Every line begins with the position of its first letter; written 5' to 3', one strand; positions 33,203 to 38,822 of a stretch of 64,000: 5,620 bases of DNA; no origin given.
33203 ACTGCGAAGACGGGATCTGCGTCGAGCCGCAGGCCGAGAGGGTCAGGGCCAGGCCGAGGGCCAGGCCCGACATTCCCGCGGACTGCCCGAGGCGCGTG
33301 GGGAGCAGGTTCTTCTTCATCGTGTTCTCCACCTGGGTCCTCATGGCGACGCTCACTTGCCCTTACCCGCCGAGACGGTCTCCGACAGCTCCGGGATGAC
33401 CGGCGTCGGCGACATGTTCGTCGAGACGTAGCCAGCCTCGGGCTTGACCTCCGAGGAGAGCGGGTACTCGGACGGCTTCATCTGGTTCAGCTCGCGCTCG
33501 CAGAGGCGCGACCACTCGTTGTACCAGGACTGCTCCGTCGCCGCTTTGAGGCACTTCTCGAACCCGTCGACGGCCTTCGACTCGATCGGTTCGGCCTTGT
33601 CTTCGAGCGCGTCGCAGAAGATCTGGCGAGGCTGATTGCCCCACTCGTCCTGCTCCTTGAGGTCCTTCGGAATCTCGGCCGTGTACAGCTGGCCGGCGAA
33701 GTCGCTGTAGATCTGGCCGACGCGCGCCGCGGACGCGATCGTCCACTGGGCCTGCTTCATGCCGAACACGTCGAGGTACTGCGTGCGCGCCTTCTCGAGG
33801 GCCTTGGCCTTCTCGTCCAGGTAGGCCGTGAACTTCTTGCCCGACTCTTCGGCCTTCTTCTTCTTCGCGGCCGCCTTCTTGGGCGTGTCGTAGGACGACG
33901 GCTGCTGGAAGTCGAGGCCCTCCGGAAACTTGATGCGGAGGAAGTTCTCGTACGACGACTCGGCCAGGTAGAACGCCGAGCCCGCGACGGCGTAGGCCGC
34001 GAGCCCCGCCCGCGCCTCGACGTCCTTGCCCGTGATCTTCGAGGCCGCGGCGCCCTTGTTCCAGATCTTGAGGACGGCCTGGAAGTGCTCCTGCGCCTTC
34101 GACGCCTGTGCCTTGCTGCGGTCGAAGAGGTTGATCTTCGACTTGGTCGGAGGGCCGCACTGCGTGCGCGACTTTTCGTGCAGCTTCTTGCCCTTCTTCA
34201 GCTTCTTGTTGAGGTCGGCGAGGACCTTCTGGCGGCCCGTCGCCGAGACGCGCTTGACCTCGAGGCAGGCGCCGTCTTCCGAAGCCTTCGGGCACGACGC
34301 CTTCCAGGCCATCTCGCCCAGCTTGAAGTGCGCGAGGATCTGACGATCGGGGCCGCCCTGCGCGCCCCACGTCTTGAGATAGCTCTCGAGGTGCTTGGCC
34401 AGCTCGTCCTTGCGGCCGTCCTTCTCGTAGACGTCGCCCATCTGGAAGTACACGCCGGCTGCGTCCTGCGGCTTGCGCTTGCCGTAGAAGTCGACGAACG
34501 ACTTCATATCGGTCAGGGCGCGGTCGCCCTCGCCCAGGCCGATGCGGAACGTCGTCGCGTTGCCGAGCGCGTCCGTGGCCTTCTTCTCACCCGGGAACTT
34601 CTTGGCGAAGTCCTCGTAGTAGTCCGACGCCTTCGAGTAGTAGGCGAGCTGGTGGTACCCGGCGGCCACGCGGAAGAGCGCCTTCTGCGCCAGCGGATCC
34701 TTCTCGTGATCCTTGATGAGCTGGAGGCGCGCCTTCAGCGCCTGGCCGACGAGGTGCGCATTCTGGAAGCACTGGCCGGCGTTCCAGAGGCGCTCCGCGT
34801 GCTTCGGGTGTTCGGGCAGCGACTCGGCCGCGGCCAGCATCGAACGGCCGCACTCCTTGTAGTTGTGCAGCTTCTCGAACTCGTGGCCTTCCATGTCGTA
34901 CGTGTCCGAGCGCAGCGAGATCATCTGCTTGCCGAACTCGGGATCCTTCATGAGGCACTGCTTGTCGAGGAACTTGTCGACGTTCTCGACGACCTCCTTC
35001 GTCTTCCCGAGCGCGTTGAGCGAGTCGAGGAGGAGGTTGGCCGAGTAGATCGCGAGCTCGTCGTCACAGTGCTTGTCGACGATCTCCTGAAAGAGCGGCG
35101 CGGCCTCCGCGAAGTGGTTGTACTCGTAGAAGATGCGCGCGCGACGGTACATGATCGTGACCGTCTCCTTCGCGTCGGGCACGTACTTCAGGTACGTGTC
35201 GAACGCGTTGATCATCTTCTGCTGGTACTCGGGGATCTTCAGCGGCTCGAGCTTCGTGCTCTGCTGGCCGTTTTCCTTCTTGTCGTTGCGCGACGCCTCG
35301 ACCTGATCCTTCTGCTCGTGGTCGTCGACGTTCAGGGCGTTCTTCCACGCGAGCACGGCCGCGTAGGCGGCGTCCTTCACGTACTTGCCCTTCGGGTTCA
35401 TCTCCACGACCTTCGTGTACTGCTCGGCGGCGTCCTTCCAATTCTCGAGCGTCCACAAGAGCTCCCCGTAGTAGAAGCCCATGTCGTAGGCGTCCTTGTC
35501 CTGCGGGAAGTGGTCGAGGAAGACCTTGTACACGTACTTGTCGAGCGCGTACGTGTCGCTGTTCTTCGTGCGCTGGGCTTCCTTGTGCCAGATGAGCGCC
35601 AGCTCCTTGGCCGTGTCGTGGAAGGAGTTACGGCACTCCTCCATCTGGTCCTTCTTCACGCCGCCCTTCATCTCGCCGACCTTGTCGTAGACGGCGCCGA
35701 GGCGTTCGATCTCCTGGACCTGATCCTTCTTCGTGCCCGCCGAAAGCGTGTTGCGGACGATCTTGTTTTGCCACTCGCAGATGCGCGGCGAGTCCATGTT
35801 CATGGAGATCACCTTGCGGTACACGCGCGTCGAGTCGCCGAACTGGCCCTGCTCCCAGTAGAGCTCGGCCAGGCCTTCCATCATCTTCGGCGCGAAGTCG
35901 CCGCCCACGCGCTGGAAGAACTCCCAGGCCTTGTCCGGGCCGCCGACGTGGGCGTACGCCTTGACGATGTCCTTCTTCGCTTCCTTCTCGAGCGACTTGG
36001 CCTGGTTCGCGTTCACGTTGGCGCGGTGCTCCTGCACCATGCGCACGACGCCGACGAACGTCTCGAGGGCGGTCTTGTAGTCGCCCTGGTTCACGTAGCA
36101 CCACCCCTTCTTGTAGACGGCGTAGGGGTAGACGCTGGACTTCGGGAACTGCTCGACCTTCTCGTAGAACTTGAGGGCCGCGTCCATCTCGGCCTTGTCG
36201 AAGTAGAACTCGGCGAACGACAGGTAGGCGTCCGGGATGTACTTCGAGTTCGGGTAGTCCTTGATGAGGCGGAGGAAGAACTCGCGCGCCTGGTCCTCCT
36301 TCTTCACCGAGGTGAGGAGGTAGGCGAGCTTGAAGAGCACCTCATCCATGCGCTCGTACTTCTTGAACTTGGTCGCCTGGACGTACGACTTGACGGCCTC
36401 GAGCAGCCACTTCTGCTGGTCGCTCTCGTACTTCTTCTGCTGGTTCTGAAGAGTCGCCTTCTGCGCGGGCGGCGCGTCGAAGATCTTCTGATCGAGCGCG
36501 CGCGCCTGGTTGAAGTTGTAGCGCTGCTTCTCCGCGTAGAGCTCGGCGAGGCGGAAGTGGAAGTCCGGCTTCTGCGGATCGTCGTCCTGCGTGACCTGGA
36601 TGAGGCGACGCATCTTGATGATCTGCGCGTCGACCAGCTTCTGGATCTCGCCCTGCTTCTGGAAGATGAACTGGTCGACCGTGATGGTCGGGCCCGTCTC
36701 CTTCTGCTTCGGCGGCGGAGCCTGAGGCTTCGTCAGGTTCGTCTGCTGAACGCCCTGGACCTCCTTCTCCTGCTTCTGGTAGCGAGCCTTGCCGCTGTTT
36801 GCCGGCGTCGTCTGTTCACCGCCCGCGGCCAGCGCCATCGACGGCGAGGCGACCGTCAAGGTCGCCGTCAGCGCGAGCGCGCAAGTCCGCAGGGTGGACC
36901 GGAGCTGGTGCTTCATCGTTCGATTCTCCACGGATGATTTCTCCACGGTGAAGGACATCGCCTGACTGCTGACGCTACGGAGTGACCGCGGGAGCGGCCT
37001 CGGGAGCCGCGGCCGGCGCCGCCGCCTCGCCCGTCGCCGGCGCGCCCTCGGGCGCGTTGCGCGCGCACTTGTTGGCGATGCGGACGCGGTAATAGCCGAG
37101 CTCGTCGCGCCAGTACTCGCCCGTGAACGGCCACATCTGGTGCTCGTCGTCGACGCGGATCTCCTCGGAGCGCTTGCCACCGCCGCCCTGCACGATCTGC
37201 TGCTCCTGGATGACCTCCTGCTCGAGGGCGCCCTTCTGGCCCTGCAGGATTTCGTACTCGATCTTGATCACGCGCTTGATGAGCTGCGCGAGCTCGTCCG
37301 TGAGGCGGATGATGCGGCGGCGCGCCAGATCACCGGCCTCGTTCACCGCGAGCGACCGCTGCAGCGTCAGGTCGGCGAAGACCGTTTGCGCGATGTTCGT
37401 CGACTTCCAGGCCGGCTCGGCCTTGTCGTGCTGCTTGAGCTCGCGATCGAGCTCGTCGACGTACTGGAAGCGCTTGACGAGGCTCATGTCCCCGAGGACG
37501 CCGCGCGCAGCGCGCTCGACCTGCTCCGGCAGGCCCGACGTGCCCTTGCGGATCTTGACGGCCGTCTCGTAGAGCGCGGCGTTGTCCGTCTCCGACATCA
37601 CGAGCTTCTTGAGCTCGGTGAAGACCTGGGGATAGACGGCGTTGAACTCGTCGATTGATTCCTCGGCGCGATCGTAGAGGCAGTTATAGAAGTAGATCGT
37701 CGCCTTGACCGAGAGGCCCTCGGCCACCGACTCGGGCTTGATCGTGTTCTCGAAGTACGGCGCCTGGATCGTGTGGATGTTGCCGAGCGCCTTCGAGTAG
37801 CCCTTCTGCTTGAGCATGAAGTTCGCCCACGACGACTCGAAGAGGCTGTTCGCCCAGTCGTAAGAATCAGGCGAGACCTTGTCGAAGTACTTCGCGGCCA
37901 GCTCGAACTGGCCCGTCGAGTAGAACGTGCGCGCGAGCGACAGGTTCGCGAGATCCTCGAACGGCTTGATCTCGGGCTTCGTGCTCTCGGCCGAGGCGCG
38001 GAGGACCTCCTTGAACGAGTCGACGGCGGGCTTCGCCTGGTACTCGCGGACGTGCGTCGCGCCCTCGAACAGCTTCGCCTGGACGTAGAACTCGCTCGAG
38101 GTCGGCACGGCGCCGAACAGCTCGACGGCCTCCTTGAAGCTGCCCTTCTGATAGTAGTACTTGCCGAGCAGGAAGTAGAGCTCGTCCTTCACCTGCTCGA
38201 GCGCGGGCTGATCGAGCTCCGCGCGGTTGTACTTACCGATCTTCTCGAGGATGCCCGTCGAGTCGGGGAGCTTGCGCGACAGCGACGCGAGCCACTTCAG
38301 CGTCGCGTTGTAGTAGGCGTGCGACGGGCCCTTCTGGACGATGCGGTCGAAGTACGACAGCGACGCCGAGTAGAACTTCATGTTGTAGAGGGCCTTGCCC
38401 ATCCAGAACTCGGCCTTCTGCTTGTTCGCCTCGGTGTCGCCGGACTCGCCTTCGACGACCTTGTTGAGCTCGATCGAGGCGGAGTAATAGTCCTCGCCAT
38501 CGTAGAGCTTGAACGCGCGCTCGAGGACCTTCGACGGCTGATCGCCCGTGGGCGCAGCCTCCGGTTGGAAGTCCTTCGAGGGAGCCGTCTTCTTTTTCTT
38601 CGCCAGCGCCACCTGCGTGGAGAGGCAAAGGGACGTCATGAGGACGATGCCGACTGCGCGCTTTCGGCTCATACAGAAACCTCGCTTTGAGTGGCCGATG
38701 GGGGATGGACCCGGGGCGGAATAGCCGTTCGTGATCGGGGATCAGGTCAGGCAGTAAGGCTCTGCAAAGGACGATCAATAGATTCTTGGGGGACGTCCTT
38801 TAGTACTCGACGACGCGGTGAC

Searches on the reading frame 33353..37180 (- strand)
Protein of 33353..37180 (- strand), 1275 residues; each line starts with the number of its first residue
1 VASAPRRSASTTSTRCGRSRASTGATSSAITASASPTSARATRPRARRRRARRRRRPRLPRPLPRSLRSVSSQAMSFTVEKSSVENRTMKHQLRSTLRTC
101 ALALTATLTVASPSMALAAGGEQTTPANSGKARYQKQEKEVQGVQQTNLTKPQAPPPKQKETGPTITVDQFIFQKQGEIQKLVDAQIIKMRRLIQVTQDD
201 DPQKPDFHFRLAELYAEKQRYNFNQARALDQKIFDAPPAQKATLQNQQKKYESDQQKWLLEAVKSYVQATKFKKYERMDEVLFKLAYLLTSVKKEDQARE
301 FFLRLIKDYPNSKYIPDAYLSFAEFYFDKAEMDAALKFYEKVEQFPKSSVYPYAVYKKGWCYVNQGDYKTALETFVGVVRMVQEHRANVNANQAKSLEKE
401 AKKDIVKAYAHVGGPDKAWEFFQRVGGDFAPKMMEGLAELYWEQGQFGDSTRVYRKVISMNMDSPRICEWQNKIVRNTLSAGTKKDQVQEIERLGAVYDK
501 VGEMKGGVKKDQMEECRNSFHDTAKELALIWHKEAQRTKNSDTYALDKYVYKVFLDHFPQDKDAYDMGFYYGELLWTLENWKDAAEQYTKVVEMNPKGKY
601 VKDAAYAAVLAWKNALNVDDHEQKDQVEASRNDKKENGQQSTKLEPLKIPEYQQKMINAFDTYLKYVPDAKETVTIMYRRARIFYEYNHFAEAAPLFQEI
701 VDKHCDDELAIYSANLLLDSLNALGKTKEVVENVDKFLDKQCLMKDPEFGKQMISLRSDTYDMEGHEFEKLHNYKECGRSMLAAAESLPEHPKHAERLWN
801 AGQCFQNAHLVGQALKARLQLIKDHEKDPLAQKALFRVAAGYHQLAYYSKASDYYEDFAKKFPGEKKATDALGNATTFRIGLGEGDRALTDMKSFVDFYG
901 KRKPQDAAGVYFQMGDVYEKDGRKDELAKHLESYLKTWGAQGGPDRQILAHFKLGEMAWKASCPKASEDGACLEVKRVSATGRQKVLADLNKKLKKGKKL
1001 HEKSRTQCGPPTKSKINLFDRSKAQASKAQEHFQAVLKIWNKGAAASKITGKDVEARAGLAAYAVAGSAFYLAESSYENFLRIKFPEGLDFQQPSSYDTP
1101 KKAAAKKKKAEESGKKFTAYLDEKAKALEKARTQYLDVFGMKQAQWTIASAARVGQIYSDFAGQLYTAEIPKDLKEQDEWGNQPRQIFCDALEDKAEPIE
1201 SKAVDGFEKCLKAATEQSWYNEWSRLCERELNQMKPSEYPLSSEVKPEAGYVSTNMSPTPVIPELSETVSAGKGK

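Call 8: search_protein_families(library=pfam, proteins=[window:33353-37180:-], max_evalue=0.001)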
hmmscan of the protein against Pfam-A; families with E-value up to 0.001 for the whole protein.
window:33353-37180:- (1275 aa): 11 families
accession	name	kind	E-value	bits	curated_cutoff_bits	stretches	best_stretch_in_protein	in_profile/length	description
PF13428.12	TPR_14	-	1.2e-16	60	23.5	0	436-468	6-38/44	Tetratricopeptide repeat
PF07719.23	TPR_2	-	6e-16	57.6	27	0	569-597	5-33/34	Tetratricopeptide repeat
PF13174.12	TPR_6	-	1.8e-14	53.7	26.3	1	280-312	1-33/33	Tetratricopeptide repeat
PF13424.12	TPR_12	-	7.4e-12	45.7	30.1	0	667-700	38-71/77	Tetratricopeptide repeat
PF13181.12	TPR_8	-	8.2e-12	44.7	25.7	0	354-375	3-24/34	Tetratricopeptide repeat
PF14559.12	TPR_19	-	4.6e-09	36.9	25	0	332-384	7-57/68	Tetratricopeptide repeat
PF13431.12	TPR_17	-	1.4e-07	31.6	24.4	0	352-373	13-34/34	Tetratricopeptide repeat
PF13432.12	TPR_16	-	1.7e-07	32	32.7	0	658-702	18-59/65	Tetratricopeptide repeat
PF00515.34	TPR_1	-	2.5e-06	27.5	27.8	0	356-375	5-24/34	Tetratricopeptide repeat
PF13414.12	TPR_11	-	2e-05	24.6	26.8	0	201-218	24-41/42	TPR repeat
PF13176.12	TPR_7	-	3.5e-05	24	27.9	0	436-463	4-31/36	Tetratricopeptide repeat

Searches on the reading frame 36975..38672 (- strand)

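Call 8: search_protein_families(library=pfam, proteins=[window:36975-38672:-], max_evalue=0.001)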
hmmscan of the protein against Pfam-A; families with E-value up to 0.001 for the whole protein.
window:36975-38672:- (565 aa): 4 families
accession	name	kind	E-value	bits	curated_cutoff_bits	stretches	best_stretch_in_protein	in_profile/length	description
PF07719.23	TPR_2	-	2.3e-07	30.8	27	0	164-186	2-24/34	Tetratricopeptide repeat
PF13428.12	TPR_14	-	1.3e-05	25.8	23.5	0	164-188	2-26/44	Tetratricopeptide repeat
PF13432.12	TPR_16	-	9.4e-05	23.2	32.7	0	216-266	16-57/65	Tetratricopeptide repeat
PF13174.12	TPR_6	-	0.00048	21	26.3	0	244-266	4-26/33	Tetratricopeptide repeat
